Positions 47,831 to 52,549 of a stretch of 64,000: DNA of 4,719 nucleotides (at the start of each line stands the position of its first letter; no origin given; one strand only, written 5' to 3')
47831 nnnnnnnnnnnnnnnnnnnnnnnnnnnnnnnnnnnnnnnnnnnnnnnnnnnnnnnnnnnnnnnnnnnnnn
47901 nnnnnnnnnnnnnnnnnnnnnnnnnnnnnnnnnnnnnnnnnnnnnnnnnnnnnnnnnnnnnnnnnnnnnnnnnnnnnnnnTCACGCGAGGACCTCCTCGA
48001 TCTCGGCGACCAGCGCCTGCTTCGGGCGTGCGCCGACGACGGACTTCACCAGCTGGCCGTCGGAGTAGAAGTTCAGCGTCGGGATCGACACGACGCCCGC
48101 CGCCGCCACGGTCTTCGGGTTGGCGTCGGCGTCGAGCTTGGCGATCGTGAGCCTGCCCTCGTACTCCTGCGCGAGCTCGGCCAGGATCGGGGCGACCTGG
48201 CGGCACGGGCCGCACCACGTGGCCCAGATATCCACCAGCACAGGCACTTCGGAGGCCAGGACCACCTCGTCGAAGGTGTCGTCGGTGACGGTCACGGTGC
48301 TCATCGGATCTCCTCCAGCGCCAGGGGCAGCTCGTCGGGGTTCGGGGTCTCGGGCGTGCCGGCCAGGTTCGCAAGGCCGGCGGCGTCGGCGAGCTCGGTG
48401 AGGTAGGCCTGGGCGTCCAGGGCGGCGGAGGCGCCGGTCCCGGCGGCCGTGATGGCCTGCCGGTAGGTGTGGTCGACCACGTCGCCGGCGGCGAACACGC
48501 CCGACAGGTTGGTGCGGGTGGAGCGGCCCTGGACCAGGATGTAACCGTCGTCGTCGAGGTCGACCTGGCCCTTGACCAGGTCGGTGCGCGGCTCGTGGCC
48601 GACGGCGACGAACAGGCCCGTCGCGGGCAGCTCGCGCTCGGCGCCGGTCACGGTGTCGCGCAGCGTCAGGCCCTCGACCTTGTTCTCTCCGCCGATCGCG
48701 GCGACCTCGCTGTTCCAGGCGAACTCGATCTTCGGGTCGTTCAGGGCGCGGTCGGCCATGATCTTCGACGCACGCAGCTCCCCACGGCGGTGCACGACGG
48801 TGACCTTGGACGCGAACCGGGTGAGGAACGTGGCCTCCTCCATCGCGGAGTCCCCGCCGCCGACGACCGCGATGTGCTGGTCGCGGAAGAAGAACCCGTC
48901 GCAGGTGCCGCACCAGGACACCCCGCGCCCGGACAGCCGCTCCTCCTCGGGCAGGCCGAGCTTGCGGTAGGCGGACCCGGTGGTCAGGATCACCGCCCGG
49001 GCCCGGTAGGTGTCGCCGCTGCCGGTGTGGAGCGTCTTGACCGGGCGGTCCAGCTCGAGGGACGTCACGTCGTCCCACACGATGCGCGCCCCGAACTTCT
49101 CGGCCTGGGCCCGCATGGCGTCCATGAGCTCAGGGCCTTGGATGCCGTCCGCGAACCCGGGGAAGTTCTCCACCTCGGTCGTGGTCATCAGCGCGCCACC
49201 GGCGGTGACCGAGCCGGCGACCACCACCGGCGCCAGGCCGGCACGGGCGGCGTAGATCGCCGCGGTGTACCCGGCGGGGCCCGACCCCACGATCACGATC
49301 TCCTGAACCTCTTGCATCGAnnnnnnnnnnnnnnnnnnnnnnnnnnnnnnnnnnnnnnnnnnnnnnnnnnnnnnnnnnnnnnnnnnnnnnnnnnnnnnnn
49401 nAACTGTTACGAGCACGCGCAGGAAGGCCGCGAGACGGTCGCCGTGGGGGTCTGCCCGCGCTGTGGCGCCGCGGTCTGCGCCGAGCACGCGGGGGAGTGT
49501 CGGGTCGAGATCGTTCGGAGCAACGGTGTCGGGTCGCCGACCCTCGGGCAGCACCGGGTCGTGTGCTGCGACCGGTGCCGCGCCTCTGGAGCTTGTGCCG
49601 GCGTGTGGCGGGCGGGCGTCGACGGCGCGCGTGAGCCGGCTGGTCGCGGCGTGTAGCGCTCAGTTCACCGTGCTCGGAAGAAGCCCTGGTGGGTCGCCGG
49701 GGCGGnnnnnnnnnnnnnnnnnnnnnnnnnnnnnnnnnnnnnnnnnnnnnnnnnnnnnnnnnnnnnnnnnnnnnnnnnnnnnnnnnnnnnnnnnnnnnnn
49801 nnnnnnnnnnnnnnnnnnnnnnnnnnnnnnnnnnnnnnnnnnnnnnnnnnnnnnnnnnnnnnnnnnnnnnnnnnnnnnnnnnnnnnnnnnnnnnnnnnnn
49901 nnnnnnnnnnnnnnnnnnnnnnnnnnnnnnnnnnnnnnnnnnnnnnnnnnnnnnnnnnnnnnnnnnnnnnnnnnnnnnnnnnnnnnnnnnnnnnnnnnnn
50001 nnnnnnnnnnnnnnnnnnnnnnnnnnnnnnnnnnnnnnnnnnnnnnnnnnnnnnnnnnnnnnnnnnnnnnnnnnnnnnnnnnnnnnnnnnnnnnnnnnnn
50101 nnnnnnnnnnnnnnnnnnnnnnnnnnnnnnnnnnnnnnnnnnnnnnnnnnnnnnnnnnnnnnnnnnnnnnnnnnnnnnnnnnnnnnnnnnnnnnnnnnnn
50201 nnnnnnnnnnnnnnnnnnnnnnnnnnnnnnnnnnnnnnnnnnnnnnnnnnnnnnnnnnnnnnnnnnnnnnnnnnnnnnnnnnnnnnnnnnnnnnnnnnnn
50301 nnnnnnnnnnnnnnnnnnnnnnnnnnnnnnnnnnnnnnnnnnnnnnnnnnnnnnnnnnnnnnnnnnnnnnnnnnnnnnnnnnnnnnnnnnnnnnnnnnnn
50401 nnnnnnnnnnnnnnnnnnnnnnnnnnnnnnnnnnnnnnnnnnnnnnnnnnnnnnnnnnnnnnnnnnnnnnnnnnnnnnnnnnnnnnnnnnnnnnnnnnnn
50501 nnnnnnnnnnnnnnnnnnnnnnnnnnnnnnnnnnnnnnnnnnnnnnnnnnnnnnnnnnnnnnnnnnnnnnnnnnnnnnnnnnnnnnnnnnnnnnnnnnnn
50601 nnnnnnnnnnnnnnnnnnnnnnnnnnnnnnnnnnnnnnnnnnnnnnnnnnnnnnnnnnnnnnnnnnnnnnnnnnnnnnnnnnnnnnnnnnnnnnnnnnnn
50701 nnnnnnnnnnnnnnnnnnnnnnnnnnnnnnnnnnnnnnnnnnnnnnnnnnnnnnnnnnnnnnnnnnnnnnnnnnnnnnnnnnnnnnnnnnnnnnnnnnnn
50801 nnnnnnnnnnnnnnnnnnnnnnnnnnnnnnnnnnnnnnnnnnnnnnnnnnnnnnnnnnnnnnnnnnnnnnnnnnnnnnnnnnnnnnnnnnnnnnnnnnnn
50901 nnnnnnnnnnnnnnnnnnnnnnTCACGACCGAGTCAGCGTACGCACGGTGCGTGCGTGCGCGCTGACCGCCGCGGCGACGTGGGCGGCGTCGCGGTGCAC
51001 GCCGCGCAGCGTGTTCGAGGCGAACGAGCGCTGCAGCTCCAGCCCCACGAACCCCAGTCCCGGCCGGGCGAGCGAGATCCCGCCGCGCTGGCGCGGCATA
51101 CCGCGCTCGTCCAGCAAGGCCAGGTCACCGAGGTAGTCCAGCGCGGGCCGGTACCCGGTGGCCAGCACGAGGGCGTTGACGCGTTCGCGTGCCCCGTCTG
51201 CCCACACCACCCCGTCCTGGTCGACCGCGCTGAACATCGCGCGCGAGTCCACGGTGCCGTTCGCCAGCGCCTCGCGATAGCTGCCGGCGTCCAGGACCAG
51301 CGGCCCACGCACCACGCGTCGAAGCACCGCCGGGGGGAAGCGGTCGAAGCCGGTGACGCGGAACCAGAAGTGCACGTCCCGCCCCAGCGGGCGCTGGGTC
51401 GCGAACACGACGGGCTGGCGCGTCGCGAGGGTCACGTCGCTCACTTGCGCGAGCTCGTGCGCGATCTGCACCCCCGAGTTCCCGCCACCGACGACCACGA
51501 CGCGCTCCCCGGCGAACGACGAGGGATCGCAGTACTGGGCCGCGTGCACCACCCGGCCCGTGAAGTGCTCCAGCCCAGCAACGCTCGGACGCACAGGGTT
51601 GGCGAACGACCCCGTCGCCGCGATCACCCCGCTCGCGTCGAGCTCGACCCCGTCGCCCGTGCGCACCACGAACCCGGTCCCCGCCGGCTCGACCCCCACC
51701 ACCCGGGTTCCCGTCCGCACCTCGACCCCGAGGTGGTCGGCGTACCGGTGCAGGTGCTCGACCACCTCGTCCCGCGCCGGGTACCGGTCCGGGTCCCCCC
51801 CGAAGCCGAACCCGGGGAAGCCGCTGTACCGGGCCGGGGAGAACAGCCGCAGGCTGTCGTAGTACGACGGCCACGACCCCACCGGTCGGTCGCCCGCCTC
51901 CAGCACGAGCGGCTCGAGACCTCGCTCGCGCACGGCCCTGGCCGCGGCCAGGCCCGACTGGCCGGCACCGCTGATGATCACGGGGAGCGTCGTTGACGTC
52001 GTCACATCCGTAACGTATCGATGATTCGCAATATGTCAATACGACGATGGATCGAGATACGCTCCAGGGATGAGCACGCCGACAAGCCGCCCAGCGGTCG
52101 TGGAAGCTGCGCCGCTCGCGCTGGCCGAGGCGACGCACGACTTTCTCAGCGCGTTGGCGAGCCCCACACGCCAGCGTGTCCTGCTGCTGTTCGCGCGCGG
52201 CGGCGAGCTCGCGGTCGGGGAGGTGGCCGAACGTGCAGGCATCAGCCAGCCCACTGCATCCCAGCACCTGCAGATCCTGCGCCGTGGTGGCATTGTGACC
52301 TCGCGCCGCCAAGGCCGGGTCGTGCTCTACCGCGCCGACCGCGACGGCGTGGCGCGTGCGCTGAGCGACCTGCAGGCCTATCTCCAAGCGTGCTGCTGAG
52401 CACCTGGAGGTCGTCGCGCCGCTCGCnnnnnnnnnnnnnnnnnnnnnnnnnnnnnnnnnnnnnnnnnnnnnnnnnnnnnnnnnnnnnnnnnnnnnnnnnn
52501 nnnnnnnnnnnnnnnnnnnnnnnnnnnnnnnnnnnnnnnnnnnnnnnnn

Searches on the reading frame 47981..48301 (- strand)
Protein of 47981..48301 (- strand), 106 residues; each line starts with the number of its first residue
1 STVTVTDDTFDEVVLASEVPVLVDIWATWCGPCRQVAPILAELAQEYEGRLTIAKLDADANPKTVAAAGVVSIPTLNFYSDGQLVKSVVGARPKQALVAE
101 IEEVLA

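Call 7: search_protein_families(library=pfam, proteins=[window:47981-48301:-], max_evalue=0.01)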
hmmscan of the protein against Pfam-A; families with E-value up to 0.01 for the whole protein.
window:47981-48301:- (106 aa): 8 families
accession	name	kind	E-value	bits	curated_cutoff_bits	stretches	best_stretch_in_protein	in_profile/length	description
PF00085.26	Thioredoxin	-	3.8e-32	110.8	23.5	1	2-102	2-102/103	Thioredoxin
PF13905.12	Thioredoxin_8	-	1.1e-05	26.1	27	1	20-62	3-47/94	Thioredoxin-like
PF14595.12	Thioredoxin_9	-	2e-05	24.9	25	1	8-96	31-121/129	Thioredoxin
PF08534.16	Redoxin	-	0.0001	22.5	26.6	1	20-48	30-59/148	Redoxin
PF13098.12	Thioredoxin_2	-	0.00069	20.4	27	1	17-99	4-102/104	Thioredoxin-like domain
PF13192.12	Thioredoxin_3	-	0.0015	19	24.8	1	25-100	5-73/76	Thioredoxin domain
PF00578.27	AhpC-TSA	-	0.0061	16.9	26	1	19-51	26-60/124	AhpC/TSA family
PF04756.19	OST3_OST6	-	0.0099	15.8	27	1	29-80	45-103/294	OST3 / OST6 family, transporter family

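Call 8: search_protein_families(library=ncbifam, proteins=[window:47981-48301:-], max_evalue=0.01)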
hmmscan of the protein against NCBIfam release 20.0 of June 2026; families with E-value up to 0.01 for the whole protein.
window:47981-48301:- (106 aa): 15 families
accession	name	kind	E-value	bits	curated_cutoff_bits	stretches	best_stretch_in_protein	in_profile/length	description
TIGR01068.1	thioredoxin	equivalog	5.4e-32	110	96.8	1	6-103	2-99/101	thioredoxin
NF006898.0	PRK09381.1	equivalog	1.2e-28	99.7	138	1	3-98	6-101/109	thioredoxin TrxA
NF008229.0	PRK10996.1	equivalog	8.7e-24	83.8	125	1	3-103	38-137/141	thioredoxin TrxC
TIGR01126.1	pdi_dom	equivalog_domain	3.3e-19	69.1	107.2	1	5-103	1-103/105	protein disulfide-isomerase domain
NF047697.1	ThioredTrxAClost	equivalog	4.8e-19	68.5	140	1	3-103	2-99/105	thioredoxin TrxA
TIGR01130.1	ER_PDI_fam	subfamily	2.6e-18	66.8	344.25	1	4-88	349-433/476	protein disulfide-isomerase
NF047696.1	ThlDiSintTplARhiz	equivalog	5.2e-09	36.2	230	1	21-83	100-165/219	thiol:disulfide interchange protein TlpA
TIGR00385.1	dsbE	subfamily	1e-07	31.7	123.15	1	13-57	58-99/173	DsbE family thiol:disulfide interchange protein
NF002854.0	PRK03147.1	subfamily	1e-06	28.8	170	1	21-60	65-105/176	thiol-disulfide oxidoreductase ResA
NF011941.0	PRK15412.1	equivalog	9.7e-05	22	359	1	10-45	60-95/185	thiol:disulfide interchange protein DsbE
NF041202.1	StoA_CxxC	exception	0.00012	22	210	0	21-51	55-85/163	endospore biogenesis thiol-disulfide oxidoreductase StoA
NF045694.1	seleno_TsoB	exception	0.00036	18.7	805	1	16-39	472-495/572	rhodanese/DsbD fusion-like selenoprotein TsoB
TIGR02200.1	GlrX_actino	hypoth_equivalog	0.00061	20.1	89.5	1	26-83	6-61/77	mycoredoxin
NF041319.1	PTS-HPr_Halo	equivalog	0.0041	17.6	140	1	40-105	21-83/87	phosphocarrier protein HPr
TIGR02187.2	PDO_seleno_TRX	equivalog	0.0049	16.2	185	0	15-80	15-79/209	protein disulfide oxidoreductase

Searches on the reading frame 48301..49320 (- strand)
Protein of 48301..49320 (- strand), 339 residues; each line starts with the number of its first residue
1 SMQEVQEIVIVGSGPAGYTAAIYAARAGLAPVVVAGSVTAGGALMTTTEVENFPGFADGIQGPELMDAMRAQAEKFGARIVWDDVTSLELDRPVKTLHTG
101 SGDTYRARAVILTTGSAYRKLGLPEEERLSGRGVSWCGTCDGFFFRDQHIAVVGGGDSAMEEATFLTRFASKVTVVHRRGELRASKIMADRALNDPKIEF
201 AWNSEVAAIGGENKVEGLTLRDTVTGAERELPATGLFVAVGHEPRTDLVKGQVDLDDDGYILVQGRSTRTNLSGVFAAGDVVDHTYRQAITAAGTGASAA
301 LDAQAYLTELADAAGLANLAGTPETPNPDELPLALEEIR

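Call 7: search_protein_families(library=pfam, proteins=[window:48301-49320:-], max_evalue=0.01)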
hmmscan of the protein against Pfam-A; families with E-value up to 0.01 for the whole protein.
window:48301-49320:- (339 aa): 12 families
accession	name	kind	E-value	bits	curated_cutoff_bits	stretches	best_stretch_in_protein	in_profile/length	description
PF07992.20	Pyr_redox_2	-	2.5e-48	165.4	26.1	1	7-296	2-291/291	Pyridine nucleotide-disulphide oxidoreductase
PF00070.33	Pyr_redox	-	1.8e-18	67.3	22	1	149-222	1-81/82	Pyridine nucleotide-disulphide oxidoreductase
PF13738.12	Pyr_redox_3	-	2.3e-18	66.9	30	1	84-279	103-305/305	Pyridine nucleotide-disulphide oxidoreductase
PF12831.13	FAD_oxidored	-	3e-06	27.2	27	1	7-55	1-48/416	FAD dependent oxidoreductase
PF01266.30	DAO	-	3.1e-06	27.4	27.9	1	61-121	147-209/353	FAD dependent oxidoreductase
PF13241.12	NAD_binding_7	-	2.5e-05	25.2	22.1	1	145-179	5-39/104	Putative NAD(P)-binding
PF01946.23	Thi4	-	6.3e-05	22.8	26.2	1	6-43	18-56/235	Thi4 family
PF00890.30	FAD_binding_2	-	0.00018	21.3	20.4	1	8-43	2-37/414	FAD binding domain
PF03486.20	HI0933_like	-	0.00033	20.6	50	0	7-36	2-31/244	HI0933-like protein Rossmann domain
PF01134.28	GIDA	-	0.00098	18.7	22.1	0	8-34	2-28/391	Glucose inhibited division protein A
PF13450.12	NAD_binding_8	-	0.0089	16.7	21.9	0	10-42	1-33/68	NAD(P)-binding Rossmann-like domain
PF13434.12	Lys_Orn_oxgnase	-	0.01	15.5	21.3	0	98-180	139-223/339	L-lysine 6-monooxygenase/L-ornithine 5-monooxygenase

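Call 8: search_protein_families(library=ncbifam, proteins=[window:48301-49320:-], max_evalue=0.01)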
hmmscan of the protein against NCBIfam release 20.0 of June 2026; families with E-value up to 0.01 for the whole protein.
window:48301-49320:- (339 aa): 89 families (the best 25 are shown)
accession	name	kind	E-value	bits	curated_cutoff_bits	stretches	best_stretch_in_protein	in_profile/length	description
TIGR01292.1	TRX_reduct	equivalog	3.6e-118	393.8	343.45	1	7-307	2-300/300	thioredoxin-disulfide reductase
NF007614.0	PRK10262.1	equivalog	9.1e-91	304.3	644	1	7-313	8-320/321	thioredoxin-disulfide reductase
TIGR03143.1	AhpF_homolog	hypoth_equivalog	2.6e-89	300.3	687.65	1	2-324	1-325/555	putative alkyl hydroperoxide reductase F subunit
TIGR03140.1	AhpF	equivalog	1.3e-70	238.4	502.9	1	4-307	211-512/515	alkyl hydroperoxide reductase subunit F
TIGR01350.1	lipoamide_DH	equivalog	1.4e-21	76.7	408.8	2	94-300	119-326/461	dihydrolipoyl dehydrogenase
TIGR04018.1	Bthiol_YpdA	hypoth_equivalog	2.8e-18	65.8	339.9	1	85-284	93-291/316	YpdA family putative bacillithiol disulfide reductase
TIGR02053.1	MerA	equivalog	6.3e-18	65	454.45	1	148-303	168-328/465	mercury(II) reductase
NF009410.0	PRK12771.1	subfamily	1.1e-13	50.7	516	1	147-309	268-447/566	NAD(P)-binding protein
NF003585.0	PRK05249.1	equivalog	2.5e-13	49.4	465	2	101-285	133-316/464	Si-specific NAD(P)(+) transhydrogenase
NF005883.0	PRK07845.1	equivalog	3.4e-13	49.4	479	2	94-294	126-325/466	NAD(P)H-quinone dehydrogenase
NF005884.0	PRK07846.1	equivalog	7.1e-13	48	501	1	95-284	119-306/454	mycothione reductase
TIGR03385.1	CoA_CoA_reduc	equivalog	1.2e-12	47.3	578.8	1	148-287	150-288/439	CoA-disulfide reductase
NF004947.0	PRK06292.2-5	equivalog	2.3e-12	46.5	592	1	148-282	170-310/474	dihydrolipoyl dehydrogenase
NF009409.0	PRK12770.1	subfamily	3e-12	46.3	343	1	146-310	172-353/360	putative glutamate synthase subunit beta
NF041853.1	hythiocyan_redase_MerA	equivalog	4.8e-12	45.5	650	1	146-282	159-295/440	hypothiocyanous acid reductase MerA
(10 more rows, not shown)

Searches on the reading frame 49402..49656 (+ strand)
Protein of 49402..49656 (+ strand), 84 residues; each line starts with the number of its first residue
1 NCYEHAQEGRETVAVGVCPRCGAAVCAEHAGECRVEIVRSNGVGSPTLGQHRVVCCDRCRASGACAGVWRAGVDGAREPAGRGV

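Call 7: search_protein_families(library=pfam, proteins=[window:49402-49656:+], max_evalue=0.01)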
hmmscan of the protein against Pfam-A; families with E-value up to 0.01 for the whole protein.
window:49402-49656:+ (84 aa): 1 family
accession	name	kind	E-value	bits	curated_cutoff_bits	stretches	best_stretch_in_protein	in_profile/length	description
PF09947.15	DUF2180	-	2.2e-05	24.9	22.2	1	2-37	3-38/68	Uncharacterized protein conserved in archaea (DUF2180)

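Call 8: search_protein_families(library=ncbifam, proteins=[window:49402-49656:+], max_evalue=0.01)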
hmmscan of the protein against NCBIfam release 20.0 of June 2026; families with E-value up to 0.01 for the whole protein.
window:49402-49656:+ (84 aa): 0 families

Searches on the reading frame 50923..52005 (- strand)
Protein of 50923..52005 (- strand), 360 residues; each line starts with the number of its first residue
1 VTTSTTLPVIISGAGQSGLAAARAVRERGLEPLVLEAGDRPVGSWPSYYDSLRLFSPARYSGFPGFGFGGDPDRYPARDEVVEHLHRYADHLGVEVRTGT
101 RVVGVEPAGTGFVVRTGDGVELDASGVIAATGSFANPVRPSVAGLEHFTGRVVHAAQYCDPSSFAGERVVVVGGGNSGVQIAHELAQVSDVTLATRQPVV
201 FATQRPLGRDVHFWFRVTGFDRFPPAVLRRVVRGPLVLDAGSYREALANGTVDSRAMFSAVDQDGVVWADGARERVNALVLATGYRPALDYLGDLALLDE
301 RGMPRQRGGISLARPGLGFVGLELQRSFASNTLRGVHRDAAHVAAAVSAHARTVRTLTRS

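Call 7: search_protein_families(library=pfam, proteins=[window:50923-52005:-], max_evalue=0.01)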
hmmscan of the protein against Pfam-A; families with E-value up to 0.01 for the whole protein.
window:50923-52005:- (360 aa): 15 families
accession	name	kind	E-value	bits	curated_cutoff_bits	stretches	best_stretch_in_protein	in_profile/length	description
PF13738.12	Pyr_redox_3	-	7.8e-34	117.7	30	1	10-203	1-202/305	Pyridine nucleotide-disulphide oxidoreductase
PF07992.20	Pyr_redox_2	-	5.8e-19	69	26.1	1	9-201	3-178/291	Pyridine nucleotide-disulphide oxidoreductase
PF00743.25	FMO-like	-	2.6e-18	66.2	22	1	9-197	4-215/532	Flavin-binding monooxygenase-like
PF01266.30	DAO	-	1.6e-13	51.3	27.9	1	80-142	150-213/353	FAD dependent oxidoreductase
PF00070.33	Pyr_redox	-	1.3e-09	38.8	22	1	168-200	1-34/82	Pyridine nucleotide-disulphide oxidoreductase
PF13434.12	Lys_Orn_oxgnase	-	1e-08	35.2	21.3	1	74-195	90-220/339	L-lysine 6-monooxygenase/L-ornithine 5-monooxygenase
PF03486.20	HI0933_like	-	1.6e-08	34.7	50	0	79-137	109-168/244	HI0933-like protein Rossmann domain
PF13450.12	NAD_binding_8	-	2.5e-08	34.5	21.9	1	13-48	3-38/68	NAD(P)-binding Rossmann-like domain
PF01946.23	Thi4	-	4.4e-06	26.5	26.2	0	8-37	19-49/235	Thi4 family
PF13454.12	NAD_binding_9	-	4.6e-06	27.1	21.8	0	86-133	100-154/155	FAD-NAD(P)-binding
PF01593.30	Amino_oxidase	-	5.7e-06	26.3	19.8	0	79-131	204-254/443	Flavin containing amine oxidoreductase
PF05834.18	Lycopene_cycl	-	5.7e-06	26.1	23.4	0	100-158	107-165/380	Lycopene cyclase protein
PF01134.28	GIDA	-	0.00034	20.2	22.1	0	169-193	2-27/391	Glucose inhibited division protein A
PF01494.25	FAD_binding_3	-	0.0041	16.8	22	0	7-38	2-33/349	FAD binding domain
PF00890.30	FAD_binding_2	-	0.0054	16.4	20.4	0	9-39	2-32/414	FAD binding domain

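Call 8: search_protein_families(library=ncbifam, proteins=[window:50923-52005:-], max_evalue=0.01)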
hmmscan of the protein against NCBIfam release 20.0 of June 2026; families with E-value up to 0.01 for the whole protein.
window:50923-52005:- (360 aa): 49 families (the best 25 are shown)
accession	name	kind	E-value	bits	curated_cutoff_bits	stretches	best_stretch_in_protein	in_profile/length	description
NF040505.1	ArsO_flavin_mono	equivalog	8.5e-69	232.6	425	1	9-349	3-344/346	ArsO family NAD(P)H-dependent flavin-containing monooxygenase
TIGR04046.1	MSMEG_0569_nitr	hypoth_equivalog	1.4e-38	133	498.35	2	8-220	2-215/400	MSMEG_0569 family flavin-dependent oxidoreductase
TIGR04018.1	Bthiol_YpdA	hypoth_equivalog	8.1e-21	74.1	339.9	1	9-199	2-186/316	YpdA family putative bacillithiol disulfide reductase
TIGR01292.1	TRX_reduct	equivalog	3.7e-15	55.5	343.45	1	9-199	3-175/300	thioredoxin-disulfide reductase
NF058570.1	trimeth_mono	equivalog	5.8e-15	55.4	675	1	125-186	153-214/443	trimethylamine monooxygenase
TIGR03140.1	AhpF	equivalog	1.9e-11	43.2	502.9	1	83-192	271-379/515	alkyl hydroperoxide reductase subunit F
TIGR00275.1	TIGR00275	subfamily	1.4e-09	37.3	183.8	1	79-162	106-188/401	aminoacetone oxidase family FAD-binding enzyme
NF041087.1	bile_acid_BaiCD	equivalog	2.3e-08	32.6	825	1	3-43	377-417/642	bile acid Fe-S flavoenzyme BaiCD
TIGR03143.1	AhpF_homolog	hypoth_equivalog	6.7e-08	31.6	687.65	1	80-198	61-176/555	putative alkyl hydroperoxide reductase F subunit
NF045818.1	Neo-PentlctneDsynPtlE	equivalog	8e-08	30.9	1100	1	60-196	104-257/587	neopentalenolactone/pentalenolactone D synthase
TIGR02032.1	GG-red-SF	subfamily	8.2e-08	32.3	158.8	0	78-133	90-147/297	geranylgeranyl reductase family protein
NF006130.0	PRK08274.1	equivalog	1.1e-07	31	369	1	5-42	4-41/467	FAD-dependent tricarballylate dehydrogenase TcuA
TIGR03467.1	HpnE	equivalog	2.4e-07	30.4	283.05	1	9-47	1-39/430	hydroxysqualene dehydroxylase HpnE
NF007614.0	PRK10262.1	equivalog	1.3e-06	27.7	644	1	81-197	65-178/321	thioredoxin-disulfide reductase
NF005560.0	PRK07233.1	equivalog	1.6e-06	27.2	252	0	10-41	4-35/435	hypothetical protein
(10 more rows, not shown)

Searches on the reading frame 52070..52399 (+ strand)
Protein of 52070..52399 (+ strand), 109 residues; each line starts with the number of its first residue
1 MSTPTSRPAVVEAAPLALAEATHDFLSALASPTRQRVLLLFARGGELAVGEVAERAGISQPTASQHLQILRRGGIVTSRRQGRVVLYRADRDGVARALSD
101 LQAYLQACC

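Call 28: search_protein_families(library=pfam, proteins=[window:52070-52399:+], max_evalue=0.001)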
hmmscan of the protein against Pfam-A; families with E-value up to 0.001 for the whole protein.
window:52070-52399:+ (109 aa): 11 families
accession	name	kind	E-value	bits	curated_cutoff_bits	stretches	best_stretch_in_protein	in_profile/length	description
PF12840.13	HTH_20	-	3.5e-15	56.1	27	1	29-79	1-51/51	Helix-turn-helix domain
PF01022.26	HTH_5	-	7.2e-12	45.4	22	1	31-78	1-47/47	Bacterial regulatory protein, arsR family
PF12802.13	MarR_2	-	1.7e-07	31.8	27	1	36-81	9-55/61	MarR family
PF09339.16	HTH_IclR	-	2.2e-07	31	22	1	36-78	7-50/52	IclR helix-turn-helix domain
PF13412.12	HTH_24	-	5.3e-06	26.4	21.9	1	32-77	3-48/48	Winged helix-turn-helix DNA-binding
PF24033.1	DUF7342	-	6.5e-06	26.6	31.6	1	49-93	20-64/150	Family of unknown function (DUF7342)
PF02082.26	Rrf2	-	9.5e-05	23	30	1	44-87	21-66/132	Iron-dependent Transcriptional regulator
PF13518.12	HTH_28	-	0.0001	22.8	25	1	34-80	2-49/52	Helix-turn-helix domain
PF01978.25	TrmB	-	0.0001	22.5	25.6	1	43-89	19-64/68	Sugar-specific transcriptional regulator TrmB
PF24034.1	DUF7343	-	0.00011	22.5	27.6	1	34-83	6-55/62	Domain of unknown function (DUF7343)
PF13545.12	HTH_Crp_2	-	0.00014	22.1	27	1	49-86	25-61/70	Crp-like helix-turn-helix domain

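Call 36: search_protein_families(library=ncbifam, proteins=[window:52070-52399:+], max_evalue=0.001)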
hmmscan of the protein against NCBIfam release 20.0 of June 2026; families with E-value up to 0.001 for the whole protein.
window:52070-52399:+ (109 aa): 12 families
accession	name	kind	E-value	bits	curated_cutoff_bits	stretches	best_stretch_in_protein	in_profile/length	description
NF033788.1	HTH_metalloreg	subfamily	1.8e-23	82.2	55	1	24-97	3-76/77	metalloregulator ArsR/SmtB family transcription factor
NF033789.1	repress_SdpR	subfamily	6.2e-14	51.7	100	1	27-89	3-64/79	autorepressor SdpR family transcription factor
NF041413.1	ArsR_Rv2640c_fam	equivalog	2.9e-13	50.2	155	1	12-109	20-118/118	Rv2640c family ArsR-like transcriptional regulator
NF040642.1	sulf_sens_BigR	equivalog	4.4e-13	49.1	155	1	21-101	9-88/95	sulfite-sensing transcriptional repressor BigR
NF007528.0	PRK10141.1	subfamily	1.5e-11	44.2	97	1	26-89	10-73/117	metalloregulator ArsR/SmtB family transcription factor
NF047906.1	CdPbTransRegCmtR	equivalog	2.3e-11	43.5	150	1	27-103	16-91/104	Cd(II)/Pb(II)-sensing metalloregulatory transcriptional regulator CmtR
NF045707.1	Dbac_1936_reg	equivalog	4.2e-09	36.3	115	1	27-103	12-87/99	ArsR/SmtB-type metalloregulator TsoR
NF053755.1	MsvR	equivalog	3.6e-05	23.6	220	1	22-80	3-60/236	transcriptional factor MsvR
TIGR01884.1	cas_HTH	subfamily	5.1e-05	22.8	60.2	1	33-83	143-194/202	CRISPR-associated CARF protein Csa3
TIGR02944.1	suf_reg_Xantho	equivalog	0.00033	21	110.65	1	46-81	25-60/130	SUF system Fe-S cluster assembly regulator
NF053602.1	Phr_regulator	exception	0.00042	19.9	320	1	26-80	6-59/191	heat shock transcription regulator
TIGR02937.1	sigma70-ECF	superfamily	0.00068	19.3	42.9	1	23-70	112-157/165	sigma-70 family RNA polymerase sigma factor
